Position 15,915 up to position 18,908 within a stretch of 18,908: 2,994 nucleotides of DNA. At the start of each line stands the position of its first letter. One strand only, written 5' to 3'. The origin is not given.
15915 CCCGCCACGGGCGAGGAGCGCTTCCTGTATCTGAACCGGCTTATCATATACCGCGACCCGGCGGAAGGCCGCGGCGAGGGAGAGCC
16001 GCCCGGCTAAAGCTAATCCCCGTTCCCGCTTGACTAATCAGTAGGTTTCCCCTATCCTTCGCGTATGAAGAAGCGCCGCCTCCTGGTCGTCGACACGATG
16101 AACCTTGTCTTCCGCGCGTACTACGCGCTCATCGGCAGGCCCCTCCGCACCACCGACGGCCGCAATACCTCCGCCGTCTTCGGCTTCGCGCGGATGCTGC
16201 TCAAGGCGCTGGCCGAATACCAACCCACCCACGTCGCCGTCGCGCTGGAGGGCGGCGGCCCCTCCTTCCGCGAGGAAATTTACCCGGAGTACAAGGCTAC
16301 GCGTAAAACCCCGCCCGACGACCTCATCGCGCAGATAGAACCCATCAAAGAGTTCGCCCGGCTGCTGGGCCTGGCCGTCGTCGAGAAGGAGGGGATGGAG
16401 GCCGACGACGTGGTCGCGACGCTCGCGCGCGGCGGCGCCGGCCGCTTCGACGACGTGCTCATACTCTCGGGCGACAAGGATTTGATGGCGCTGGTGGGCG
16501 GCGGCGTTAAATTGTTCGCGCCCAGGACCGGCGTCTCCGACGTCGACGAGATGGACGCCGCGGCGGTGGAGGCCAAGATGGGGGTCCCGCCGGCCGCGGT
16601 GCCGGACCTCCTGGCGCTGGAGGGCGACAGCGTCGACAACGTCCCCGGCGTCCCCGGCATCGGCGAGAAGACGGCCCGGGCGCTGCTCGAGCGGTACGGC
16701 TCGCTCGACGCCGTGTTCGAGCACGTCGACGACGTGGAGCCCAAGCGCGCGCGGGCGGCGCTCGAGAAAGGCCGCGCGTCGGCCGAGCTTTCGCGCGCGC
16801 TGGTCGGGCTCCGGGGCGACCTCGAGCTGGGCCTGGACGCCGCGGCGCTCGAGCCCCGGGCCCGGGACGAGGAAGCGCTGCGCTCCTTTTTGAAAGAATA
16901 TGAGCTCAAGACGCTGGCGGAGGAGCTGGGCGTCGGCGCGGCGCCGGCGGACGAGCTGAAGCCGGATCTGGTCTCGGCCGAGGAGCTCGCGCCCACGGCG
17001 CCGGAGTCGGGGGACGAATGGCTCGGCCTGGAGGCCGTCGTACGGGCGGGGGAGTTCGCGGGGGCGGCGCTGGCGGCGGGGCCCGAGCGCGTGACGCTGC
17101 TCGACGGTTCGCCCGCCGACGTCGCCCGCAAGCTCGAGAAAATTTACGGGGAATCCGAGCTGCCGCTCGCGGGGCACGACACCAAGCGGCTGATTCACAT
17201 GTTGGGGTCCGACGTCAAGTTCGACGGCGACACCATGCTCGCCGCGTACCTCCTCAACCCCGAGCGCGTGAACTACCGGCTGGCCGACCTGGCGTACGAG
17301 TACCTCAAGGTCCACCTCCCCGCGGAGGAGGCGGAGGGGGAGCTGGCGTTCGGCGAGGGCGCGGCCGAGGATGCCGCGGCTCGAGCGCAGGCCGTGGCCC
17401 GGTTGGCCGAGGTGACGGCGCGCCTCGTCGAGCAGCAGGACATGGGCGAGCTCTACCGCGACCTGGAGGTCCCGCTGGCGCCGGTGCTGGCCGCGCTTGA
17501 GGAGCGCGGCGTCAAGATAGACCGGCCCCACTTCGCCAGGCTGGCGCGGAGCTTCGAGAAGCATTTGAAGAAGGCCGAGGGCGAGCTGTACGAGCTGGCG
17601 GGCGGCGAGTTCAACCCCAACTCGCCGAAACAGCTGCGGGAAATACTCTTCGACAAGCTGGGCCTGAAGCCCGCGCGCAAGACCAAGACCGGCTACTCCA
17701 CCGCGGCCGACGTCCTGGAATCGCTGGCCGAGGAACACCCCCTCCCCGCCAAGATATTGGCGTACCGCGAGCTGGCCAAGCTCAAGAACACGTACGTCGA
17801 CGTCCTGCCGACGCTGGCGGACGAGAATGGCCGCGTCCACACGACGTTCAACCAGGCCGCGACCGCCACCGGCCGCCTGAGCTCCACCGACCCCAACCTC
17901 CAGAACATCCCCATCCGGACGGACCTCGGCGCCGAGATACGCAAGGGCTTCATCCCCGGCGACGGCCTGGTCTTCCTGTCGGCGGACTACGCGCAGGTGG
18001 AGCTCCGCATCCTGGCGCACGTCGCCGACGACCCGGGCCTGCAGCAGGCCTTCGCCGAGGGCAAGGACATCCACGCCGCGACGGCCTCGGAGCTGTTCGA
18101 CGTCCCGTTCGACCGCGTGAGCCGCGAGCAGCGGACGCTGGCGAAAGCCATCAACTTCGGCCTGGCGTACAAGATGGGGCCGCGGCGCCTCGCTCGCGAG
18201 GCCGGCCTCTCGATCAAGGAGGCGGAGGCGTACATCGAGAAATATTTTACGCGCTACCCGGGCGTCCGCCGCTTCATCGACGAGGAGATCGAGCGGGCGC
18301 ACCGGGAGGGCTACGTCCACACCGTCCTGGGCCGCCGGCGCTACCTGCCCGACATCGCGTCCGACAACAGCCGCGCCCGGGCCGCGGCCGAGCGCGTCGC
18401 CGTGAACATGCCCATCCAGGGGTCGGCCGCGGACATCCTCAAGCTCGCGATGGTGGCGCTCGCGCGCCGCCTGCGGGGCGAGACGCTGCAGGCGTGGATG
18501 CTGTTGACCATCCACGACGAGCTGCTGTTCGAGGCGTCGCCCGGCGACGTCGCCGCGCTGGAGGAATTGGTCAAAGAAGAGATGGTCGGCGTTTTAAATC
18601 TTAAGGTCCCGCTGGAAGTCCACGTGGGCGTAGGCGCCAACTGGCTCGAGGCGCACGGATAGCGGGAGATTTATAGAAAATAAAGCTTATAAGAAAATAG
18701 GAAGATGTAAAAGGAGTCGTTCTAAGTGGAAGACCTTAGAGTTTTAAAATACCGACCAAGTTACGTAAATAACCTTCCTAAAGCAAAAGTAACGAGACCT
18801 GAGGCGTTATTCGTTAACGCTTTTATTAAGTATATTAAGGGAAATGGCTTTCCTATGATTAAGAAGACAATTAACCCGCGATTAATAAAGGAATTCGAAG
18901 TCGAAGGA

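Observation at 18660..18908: Abrupt drop from about two-thirds to about one-third GC immediately after the polA stop, with a Lys-rich ORF starting at a strong RBS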

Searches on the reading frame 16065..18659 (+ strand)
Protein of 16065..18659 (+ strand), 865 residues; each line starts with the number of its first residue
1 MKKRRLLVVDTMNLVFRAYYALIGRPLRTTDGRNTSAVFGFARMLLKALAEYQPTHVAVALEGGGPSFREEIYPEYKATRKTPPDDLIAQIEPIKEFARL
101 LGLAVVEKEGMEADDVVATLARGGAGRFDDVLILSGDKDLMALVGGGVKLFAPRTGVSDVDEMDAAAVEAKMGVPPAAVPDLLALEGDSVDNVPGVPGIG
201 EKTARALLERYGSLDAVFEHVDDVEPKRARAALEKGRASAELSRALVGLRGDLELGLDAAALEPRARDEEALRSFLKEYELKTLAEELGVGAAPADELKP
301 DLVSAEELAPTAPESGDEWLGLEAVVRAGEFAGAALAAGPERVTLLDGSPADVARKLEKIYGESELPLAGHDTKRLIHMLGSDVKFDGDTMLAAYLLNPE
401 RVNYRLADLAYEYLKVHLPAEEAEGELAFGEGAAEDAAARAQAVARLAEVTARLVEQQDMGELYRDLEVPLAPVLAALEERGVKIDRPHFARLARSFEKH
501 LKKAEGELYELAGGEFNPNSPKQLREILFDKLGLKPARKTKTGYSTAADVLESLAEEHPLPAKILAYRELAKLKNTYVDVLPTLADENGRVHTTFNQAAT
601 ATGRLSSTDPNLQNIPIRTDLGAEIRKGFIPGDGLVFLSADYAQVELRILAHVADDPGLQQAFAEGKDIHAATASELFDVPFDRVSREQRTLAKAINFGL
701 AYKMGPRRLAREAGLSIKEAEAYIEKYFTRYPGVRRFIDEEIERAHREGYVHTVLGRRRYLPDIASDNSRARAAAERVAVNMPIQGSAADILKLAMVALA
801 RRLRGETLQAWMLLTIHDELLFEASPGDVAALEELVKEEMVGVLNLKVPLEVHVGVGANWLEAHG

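Call 7: find_encoding_contigs(protein=window:16065-18659:+, flank=10000, max_places=10)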
Protein window:16065-18659:+ (865 aa): no gene with exactly this product is on record in the collection.

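Call 9: search_protein_families(library=pfam, proteins=[window:16065-18659:+], max_evalue=0.01)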
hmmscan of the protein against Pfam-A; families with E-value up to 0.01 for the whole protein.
window:16065-18659:+ (865 aa): 6 families
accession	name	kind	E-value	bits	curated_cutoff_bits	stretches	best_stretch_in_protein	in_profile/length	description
PF00476.26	DNA_pol_A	-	3.3e-154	513.9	34.3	1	490-862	4-381/381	DNA polymerase family A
PF02739.22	5_3_exonuc_N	-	8.3e-50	169.1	34.3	1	5-173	1-164/164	5'-3' exonuclease, N-terminal resolvase-like domain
PF01367.25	5_3_exonuc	-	1.5e-27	96.3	40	1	174-269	1-96/97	5'-3' exonuclease, C-terminal SAM fold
PF14520.12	HHH_5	-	2.7e-05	25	27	1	195-217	6-29/57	Helix-hairpin-helix domain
PF00633.29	HHH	-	0.0018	18.5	24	0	196-209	16-29/30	Helix-hairpin-helix motif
PF12826.13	HHH_2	-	0.0026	18.3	27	0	195-217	7-29/64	Helix-hairpin-helix motif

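Call 11: find_related_loci(query=window:16065-18659:+, collection=genome_contigs, flank=10000)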
Query window:16065-18659:+ (865 aa) in genome_contigs; peptide patterns used: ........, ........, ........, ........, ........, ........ (x = any residue, [..] = any of these).
599 stretches matched a pattern (row limit reached: there are more); 520 encode a relative of the query (tblastn E <= 1e-3); the best 80 are kept; 80 distinct loci.
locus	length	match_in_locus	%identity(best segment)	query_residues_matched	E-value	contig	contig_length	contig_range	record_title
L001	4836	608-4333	86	2-865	0e+0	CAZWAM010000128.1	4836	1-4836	MAG TPA_asm: uncultured bacterium isolate SRP239594_co1_49 genome assembly, contig: NODE_13539_length_4836_cov_19.173604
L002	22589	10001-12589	85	2-864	0e+0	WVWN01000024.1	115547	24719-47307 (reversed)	MAG: Candidatus Zixiibacteriota bacterium isolate A-C077 C_merged_R1_(paired)_contig_3110, whole genome shotgun sequence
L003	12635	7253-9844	84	2-865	0e+0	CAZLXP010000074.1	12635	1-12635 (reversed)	MAG TPA_asm: uncultured bacterium isolate binchicken_co103_96 genome assembly, contig: NODE_5335_length_12635_cov_6.8997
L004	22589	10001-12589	80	3-865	0e+0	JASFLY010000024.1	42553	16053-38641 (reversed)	MAG: Candidatus Zixiibacteriota bacterium isolate D0817M20remetaG_Bin_28 D0817M20remetaG_FD_scaffold_72_c1, whole genome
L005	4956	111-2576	79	2-865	0e+0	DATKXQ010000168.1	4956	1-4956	MAG TPA_asm: bacterium isolate SMAG_U14196 k141_2913845, whole genome shotgun sequence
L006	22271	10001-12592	92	1-864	0e+0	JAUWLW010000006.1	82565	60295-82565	MAG: Candidatus Zixiibacteriota bacterium isolate CSMAG_2382 CSMAG_2382_k141_1397170_length_82565_cov_30.9775, whole gen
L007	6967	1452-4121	41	1-864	0e+0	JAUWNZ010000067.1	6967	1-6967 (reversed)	MAG: Pseudomonadota bacterium isolate CSMAG_2437 CSMAG_2437_k141_284621_length_6967_cov_66.0000, whole genome shotgun se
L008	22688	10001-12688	42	6-860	0e+0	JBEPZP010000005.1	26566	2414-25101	MAG: Thermomicrobium sp. isolate 03V1_S199.rosella_refined.011 NODE_1187_length_26566_cov_4.900790, whole genome shotgun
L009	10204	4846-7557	37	3-860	0e+0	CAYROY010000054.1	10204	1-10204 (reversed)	MAG TPA_asm: uncultured Actinomycetota bacterium isolate SRP067234_co1_328 genome assembly, contig: k99_1009618, whole g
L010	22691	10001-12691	41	5-860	0e+0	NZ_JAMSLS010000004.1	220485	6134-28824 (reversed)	Thermomicrobium sp. CFH 73360 Scaffold4, whole genome shotgun sequence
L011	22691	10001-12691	41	5-860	0e+0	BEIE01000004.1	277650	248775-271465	Bacterium HR28 DNA, contig: NODE_17_4, isolate: HRbin28, whole genome shotgun sequence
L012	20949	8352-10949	40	4-860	0e+0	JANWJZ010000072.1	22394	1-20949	MAG: Halanaerobiales bacterium isolate CRAIB_MAG80 c_000000080951, whole genome shotgun sequence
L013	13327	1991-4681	41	5-860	0e+0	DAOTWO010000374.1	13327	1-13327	MAG TPA_asm: Thermomicrobium sp. isolate H14_148 k109_806302, whole genome shotgun sequence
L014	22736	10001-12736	39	6-864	0e+0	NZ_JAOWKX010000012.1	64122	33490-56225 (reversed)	Fluctibacter corallii strain AA17 NODE_12_length_64122_cov_50.892392, whole genome shotgun sequence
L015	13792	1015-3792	36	3-864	0e+0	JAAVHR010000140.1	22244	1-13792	MAG: Clostridiales bacterium isolate Mgla_MAG_39-bin_2 c_000000087782, whole genome shotgun sequence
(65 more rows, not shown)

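Call 24: search_protein_families(library=pfam, proteins=[L006:12615-15329:+, L006:15719-16537:+], max_evalue=0.01)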
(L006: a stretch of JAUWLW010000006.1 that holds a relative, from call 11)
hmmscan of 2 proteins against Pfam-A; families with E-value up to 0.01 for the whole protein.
L006:12615-15329:+ (905 aa): 1 family
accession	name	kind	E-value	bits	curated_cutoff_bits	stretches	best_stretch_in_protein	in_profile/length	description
PF02384.22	N6_Mtase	-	0.0029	17.4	20.4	1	283-347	13-71/311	N-6 DNA Methylase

L006:15719-16537:+ (273 aa): 0 families

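Call 25: search_protein_families(library=padloc, proteins=[L006:12615-15329:+], max_evalue=1)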
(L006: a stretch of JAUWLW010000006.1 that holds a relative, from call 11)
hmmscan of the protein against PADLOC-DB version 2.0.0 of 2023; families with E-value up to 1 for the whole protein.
L006:12615-15329:+ (905 aa): 11 families
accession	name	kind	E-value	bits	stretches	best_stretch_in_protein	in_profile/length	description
PDLC04134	mad2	-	0.00031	17.7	1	290-521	265-427/492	mads_2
PDLC03021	MTase_I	-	0.00041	17.3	1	292-441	160-299/491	Type I methyltransferase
PDLC03025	MTase_I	-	0.0029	14.3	1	281-429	149-283/569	Type I methyltransferase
PDLC03318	MTase_II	-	0.0084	12.5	1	292-359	340-401/723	Type II methyltransferase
PDLC03353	MTase_II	-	0.012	13.1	1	324-366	210-252/260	Type II methyltransferase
PDLC03387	MTase_II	-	0.012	12.8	1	321-367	232-278/289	Type II methyltransferase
PDLC03607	REase_MTase_IIG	-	0.012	12.1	1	294-344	84-134/681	Type IIG restriction enzyme-methyltransferase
PDLC03226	MTase_II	-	0.014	12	1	292-425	13-139/579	Type II methyltransferase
PDLC03605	REase_MTase_IIG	-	0.016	11.2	1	295-344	288-337/879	Type IIG restriction enzyme-methyltransferase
PDLC03299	MTase_II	-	0.018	12.5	1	322-365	215-258/296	Type II methyltransferase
PDLC03029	MTase_I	-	0.035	10.6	1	280-347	161-231/661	Type I methyltransferase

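Call 59: search_protein_families(library=ncbifam, proteins=[L006:12615-15329:+], max_evalue=1)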
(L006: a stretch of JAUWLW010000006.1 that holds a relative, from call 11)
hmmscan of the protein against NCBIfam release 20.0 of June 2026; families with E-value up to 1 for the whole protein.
L006:12615-15329:+ (905 aa): 1 family
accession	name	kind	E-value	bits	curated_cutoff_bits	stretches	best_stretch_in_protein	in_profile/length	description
TIGR02987.1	met_A_Alw26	exception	0.0001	21.2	353.5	1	293-351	1-61/523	Alw26I/Eco31I/Esp3I family type II restriction adenine-specific DNA-methyltransferase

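Call 80: search_solved_structures(query=L006:12615-15329:+, max_evalue=0.01)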
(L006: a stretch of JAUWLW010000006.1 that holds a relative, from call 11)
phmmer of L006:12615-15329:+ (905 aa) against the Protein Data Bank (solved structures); distinct sequences matched with E-value up to 0.01: 0.

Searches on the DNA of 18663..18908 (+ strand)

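Call 12: search_dna_similar(query=window:18663-18908:+, collection=phages, mode=distant, max_evalue=1)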
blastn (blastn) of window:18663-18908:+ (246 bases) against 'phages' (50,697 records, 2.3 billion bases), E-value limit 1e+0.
Records with a match: 16; places in all: 16; records where one place covers at least 80% of the query: 0.
Best place of each record, by identity: >=99% 1; 90-95% 15.
By first word of the organism name: Clostridium 16.
By host as written in the record: Clostridium perfringens 13; Clostridium perfringens JCM 1290 1; Clostridium perfringens 2589 1; Clostridium perfringens 012 1.
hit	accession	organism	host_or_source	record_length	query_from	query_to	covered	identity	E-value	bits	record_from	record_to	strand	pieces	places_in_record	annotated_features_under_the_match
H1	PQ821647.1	Clostridium phage HMD-PC1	Clostridium perfringens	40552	9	41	13%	90.9%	7e-2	44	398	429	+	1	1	hypothetical protein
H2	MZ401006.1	Clostridium phage CPQ4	Clostridium perfringens JCM 1290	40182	9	41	13%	90.9%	7e-2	44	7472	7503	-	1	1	hypothetical protein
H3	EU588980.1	Clostridium phage phiCP39-O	Clostridium perfringens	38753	9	37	12%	93.1%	2e-1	41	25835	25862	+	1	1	hypothetical protein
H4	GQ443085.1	Clostridium phage phiCP26F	Clostridium perfringens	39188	9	37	12%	93.1%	2e-1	41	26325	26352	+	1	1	none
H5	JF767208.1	Clostridium phage phiCP13O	Clostridium perfringens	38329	9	37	12%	93.1%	2e-1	41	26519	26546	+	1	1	none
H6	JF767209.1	Clostridium phage phiCP34O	Clostridium perfringens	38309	9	37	12%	93.1%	2e-1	41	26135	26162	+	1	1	none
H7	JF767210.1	Clostridium phage phiCP9O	Clostridium perfringens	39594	9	37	12%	93.1%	2e-1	41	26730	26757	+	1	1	none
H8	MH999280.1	Clostridium phage CPD1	Clostridium perfringens 2589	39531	9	37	12%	93.1%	2e-1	41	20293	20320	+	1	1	hypothetical protein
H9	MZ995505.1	Clostridium phage vB_CpeP_PMQ04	Clostridium perfringens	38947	9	37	12%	93.1%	2e-1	41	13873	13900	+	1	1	hypothetical protein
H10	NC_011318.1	Clostridium phage phiCP39-O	Clostridium perfringens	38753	9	37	12%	93.1%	2e-1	41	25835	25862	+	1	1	hypothetical protein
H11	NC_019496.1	Clostridium phage phiCP26F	Clostridium perfringens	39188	9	37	12%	93.1%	2e-1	41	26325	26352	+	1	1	none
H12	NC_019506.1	Clostridium phage phiCP13O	Clostridium perfringens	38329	9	37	12%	93.1%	2e-1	41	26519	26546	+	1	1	none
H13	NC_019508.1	Clostridium phage phiCP34O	Clostridium perfringens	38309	9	37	12%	93.1%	2e-1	41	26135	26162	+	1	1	none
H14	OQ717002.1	Clostridium phage vB_CpeS-17DYC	Clostridium perfringens 012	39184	9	37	12%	93.1%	2e-1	41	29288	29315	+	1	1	hypothetical protein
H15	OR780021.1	Clostridium phage XP41-N3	Clostridium perfringens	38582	9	37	12%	93.1%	2e-1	41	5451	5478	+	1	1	hypothetical protein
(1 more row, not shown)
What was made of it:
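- On Phage protein (PHROGs): The phage hits for the tail alone are 21-33-nt low-complexity matches (call 12).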

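Call 13: search_dna_similar(query=window:18663-18908:+, collection=plasmids, mode=distant, max_evalue=1)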
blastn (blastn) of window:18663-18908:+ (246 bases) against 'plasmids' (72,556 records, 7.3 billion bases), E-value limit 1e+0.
No match.

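Call 48: search_dna_similar(query=L087:1-1232:+, collection=phages, mode=distant, max_evalue=0.01)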
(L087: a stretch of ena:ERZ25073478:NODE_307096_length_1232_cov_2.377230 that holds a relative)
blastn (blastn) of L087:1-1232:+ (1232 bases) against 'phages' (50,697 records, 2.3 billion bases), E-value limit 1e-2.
No match.

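Call 49: search_dna_similar(query=L087:1-1232:+, collection=plasmids, mode=distant, max_evalue=0.01)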
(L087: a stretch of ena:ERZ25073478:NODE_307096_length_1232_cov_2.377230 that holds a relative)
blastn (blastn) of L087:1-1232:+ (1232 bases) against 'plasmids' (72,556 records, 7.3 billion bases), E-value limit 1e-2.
No match.
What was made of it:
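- On Phage protein (PHROGs): No phage or plasmid DNA match for L087 (calls 48, 49).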

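Call 61: search_rna_families(sources=[L087], threshold=evalue, max_evalue=1)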
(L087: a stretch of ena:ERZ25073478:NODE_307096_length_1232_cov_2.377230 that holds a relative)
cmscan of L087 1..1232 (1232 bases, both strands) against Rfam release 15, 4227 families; matches with E-value up to 1: 0.
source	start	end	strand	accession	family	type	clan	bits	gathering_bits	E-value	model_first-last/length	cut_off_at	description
